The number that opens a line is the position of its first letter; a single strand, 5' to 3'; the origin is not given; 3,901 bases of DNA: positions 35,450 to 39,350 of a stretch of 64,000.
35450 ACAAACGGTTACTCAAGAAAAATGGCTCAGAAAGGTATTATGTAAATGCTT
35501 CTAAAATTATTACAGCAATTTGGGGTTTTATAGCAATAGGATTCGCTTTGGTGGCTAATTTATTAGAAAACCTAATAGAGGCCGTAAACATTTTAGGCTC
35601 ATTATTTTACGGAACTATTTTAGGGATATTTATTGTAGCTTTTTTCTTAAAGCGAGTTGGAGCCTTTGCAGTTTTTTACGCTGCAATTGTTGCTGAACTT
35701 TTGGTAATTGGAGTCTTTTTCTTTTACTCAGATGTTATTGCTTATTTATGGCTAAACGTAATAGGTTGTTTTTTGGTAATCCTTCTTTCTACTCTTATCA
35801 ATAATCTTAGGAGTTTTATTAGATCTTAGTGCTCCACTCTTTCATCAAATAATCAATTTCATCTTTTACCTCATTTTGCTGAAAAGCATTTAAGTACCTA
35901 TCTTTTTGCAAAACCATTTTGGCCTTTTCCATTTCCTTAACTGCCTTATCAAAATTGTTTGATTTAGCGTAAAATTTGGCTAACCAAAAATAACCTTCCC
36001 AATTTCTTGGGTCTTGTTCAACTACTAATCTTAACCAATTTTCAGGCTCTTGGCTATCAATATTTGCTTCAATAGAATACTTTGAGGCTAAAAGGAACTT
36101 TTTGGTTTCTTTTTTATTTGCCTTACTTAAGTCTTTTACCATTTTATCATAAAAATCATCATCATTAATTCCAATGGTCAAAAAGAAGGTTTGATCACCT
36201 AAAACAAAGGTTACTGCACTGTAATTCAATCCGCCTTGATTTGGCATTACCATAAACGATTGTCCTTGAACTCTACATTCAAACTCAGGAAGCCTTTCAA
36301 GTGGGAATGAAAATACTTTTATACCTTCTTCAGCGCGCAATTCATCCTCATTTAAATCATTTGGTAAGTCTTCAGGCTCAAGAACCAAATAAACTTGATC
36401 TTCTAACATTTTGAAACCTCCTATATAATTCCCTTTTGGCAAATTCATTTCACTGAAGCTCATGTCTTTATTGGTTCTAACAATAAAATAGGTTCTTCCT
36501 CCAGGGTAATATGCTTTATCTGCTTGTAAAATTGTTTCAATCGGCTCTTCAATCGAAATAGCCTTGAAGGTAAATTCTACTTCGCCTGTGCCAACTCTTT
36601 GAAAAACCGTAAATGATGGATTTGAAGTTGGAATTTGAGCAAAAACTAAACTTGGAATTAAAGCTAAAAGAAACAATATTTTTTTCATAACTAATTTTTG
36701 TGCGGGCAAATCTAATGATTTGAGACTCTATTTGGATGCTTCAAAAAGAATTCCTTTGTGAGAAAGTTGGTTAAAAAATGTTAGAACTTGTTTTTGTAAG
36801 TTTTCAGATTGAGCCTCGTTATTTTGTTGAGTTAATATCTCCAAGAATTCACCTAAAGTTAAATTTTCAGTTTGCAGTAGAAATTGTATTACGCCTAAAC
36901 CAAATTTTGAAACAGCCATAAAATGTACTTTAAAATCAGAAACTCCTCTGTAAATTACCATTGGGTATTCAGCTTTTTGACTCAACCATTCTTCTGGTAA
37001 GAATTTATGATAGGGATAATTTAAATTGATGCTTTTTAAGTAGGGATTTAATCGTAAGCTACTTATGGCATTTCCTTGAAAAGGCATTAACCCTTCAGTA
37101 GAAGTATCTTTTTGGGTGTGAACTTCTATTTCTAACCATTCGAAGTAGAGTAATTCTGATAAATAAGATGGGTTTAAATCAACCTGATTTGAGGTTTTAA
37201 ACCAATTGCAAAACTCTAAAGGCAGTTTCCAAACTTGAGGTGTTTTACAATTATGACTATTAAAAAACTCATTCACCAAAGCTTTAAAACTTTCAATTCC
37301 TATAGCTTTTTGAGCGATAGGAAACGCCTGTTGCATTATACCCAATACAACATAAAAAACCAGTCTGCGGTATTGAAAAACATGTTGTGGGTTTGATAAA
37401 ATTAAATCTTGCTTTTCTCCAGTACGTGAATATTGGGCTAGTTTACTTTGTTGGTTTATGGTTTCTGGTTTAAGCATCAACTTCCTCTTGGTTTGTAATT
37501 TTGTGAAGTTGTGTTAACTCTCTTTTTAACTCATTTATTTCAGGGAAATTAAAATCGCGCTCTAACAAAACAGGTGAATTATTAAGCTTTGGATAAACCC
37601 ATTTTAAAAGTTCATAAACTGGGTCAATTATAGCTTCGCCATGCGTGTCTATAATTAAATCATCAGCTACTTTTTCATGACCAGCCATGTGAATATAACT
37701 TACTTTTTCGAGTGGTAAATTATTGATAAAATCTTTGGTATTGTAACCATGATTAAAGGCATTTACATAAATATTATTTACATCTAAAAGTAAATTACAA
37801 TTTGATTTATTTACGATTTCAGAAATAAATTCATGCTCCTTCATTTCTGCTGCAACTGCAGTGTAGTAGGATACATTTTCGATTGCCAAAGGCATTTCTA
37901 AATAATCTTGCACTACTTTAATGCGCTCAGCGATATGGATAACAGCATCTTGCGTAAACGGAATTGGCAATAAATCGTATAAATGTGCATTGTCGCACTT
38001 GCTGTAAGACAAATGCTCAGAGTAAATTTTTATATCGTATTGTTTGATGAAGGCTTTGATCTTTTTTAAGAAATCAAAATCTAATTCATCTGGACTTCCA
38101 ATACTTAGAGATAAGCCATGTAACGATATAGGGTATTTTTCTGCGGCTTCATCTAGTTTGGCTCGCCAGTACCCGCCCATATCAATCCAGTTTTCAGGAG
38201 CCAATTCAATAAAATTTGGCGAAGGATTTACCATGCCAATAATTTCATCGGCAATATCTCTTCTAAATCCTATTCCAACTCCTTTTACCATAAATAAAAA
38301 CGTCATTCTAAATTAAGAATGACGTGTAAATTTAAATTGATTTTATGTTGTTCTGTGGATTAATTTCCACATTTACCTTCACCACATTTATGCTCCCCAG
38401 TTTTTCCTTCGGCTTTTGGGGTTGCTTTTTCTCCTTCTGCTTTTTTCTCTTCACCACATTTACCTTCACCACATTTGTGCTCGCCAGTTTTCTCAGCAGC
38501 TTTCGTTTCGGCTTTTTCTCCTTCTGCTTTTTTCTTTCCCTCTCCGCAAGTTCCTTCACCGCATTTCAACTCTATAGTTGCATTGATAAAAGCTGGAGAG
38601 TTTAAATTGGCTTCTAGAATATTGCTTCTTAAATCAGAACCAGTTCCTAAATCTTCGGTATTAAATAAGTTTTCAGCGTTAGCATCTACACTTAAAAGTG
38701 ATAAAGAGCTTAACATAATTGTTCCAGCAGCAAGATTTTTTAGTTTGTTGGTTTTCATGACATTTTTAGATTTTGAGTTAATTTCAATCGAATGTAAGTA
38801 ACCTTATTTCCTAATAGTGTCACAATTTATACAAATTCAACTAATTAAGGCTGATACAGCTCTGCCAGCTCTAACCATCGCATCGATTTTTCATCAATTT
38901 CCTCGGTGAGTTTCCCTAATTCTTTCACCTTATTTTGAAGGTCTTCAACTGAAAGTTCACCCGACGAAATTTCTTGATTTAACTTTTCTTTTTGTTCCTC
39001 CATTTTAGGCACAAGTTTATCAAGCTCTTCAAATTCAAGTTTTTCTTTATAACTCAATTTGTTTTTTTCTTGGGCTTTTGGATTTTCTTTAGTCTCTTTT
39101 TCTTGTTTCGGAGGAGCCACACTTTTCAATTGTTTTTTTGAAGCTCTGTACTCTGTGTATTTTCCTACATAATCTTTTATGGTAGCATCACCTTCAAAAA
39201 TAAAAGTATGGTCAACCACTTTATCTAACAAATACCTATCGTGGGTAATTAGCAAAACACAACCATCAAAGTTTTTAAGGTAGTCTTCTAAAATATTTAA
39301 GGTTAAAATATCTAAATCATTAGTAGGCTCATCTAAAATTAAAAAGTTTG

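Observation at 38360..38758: Precursor peptide architecture: Sec signal peptide, ~35-aa spacer, then three paired CGEG(K/T)CG motifs generated by an 87-nt tandem duplication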

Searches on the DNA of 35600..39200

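Call 60: search_rna_families(source=window, start=35600, end=39200, threshold=evalue, max_evalue=1)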
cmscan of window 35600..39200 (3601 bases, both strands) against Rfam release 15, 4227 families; matches with E-value up to 1: 0.
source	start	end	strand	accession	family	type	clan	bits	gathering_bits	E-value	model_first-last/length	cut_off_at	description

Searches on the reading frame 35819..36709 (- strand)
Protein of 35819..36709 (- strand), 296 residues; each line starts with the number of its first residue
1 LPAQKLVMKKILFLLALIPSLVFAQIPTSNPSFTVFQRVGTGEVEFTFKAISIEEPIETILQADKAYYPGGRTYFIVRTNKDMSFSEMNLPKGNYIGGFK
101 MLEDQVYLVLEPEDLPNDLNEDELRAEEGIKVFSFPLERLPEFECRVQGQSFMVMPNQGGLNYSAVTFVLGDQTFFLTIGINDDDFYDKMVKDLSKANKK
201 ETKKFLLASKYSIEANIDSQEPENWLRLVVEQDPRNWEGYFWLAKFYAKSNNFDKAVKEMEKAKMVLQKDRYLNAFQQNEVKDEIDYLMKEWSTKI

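Call 3: search_protein_families(library=ncbifam, proteins=[window:35819-36709:-], max_evalue=0.01)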
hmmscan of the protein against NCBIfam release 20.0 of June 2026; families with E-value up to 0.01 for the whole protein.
window:35819-36709:- (296 aa): 2 families
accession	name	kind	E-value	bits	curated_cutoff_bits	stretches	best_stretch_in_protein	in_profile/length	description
NF040959.1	MamA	equivalog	0.0005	19.6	200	1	172-263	72-165/204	magnetosome protein MamA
NF047371.1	FlcA_CTERM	equivalog_domain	0.0015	17.1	300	1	187-274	291-384/646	periplasmic flagellar collar protein FlcA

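Call 4: search_protein_families(library=pfam, proteins=[window:35819-36709:-], max_evalue=0.01)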
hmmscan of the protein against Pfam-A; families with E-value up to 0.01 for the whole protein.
window:35819-36709:- (296 aa): 5 families
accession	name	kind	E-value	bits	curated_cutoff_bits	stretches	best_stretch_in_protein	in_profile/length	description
PF12569.14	NatA_aux_su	-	4e-05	23.2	33.3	1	195-275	183-264/515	N-terminal acetyltransferase A, auxiliary subunit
PF14559.12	TPR_19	-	8.2e-05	23.3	25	1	229-276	17-64/68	Tetratricopeptide repeat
PF13431.12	TPR_17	-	8.6e-05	23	24.4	1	229-257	5-33/34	Tetratricopeptide repeat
PF07719.23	TPR_2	-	0.0008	19.8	27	1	238-263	2-27/34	Tetratricopeptide repeat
PF13181.12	TPR_8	-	0.0047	17.4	25.7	0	239-263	3-27/34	Tetratricopeptide repeat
